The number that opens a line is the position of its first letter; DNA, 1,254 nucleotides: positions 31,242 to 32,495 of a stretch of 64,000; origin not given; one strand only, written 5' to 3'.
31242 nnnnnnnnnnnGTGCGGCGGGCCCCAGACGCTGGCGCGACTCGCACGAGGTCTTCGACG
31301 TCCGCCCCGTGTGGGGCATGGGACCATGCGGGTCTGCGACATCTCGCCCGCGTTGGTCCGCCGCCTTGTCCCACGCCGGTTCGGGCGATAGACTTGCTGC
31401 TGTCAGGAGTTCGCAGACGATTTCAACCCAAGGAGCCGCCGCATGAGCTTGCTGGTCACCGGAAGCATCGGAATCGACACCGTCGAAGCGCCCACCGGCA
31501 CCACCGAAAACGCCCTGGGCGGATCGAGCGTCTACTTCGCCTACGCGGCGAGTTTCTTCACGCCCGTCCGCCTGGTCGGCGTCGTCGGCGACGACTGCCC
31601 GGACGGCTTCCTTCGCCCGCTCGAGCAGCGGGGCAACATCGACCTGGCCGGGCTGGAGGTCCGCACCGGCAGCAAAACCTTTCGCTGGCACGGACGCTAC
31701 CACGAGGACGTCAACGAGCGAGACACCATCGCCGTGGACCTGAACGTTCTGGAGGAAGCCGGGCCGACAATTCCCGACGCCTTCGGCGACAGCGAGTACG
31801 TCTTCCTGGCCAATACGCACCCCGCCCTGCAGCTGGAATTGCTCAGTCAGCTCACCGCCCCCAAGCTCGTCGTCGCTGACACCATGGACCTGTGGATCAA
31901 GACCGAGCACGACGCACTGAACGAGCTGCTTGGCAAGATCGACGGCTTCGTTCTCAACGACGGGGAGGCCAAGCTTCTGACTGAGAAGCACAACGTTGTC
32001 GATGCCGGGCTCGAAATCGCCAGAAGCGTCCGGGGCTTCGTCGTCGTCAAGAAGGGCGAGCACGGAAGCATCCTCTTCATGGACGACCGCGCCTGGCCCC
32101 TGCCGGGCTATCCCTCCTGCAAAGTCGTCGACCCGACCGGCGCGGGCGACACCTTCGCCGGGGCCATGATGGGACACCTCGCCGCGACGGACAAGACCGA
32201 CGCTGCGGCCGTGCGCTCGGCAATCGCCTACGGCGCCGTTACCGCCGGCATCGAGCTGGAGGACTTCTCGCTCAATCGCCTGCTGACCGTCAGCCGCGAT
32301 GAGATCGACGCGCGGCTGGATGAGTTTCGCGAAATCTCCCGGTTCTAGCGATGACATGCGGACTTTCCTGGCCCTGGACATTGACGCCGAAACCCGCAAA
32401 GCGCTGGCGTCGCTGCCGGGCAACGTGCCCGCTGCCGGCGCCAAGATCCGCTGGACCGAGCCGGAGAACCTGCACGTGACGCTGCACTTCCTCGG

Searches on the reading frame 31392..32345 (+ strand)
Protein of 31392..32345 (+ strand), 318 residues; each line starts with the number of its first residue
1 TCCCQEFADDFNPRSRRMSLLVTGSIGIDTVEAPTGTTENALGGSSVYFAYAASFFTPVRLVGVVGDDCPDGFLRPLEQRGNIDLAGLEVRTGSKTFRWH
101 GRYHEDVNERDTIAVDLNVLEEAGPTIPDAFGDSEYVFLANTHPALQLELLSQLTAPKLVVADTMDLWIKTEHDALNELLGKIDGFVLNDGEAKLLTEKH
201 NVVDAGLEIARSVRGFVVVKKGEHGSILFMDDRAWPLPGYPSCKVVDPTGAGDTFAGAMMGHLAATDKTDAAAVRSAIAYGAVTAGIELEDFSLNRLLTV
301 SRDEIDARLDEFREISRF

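Call 69: search_protein_families(library=pfam, proteins=[window:31392-32345:+], max_evalue=0.0001)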
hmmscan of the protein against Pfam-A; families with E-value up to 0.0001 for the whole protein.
window:31392-32345:+ (318 aa): 1 family
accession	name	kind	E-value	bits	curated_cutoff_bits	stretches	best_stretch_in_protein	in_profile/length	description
PF00294.29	PfkB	-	3e-20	73.2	25.8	1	41-285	34-290/302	pfkB family carbohydrate kinase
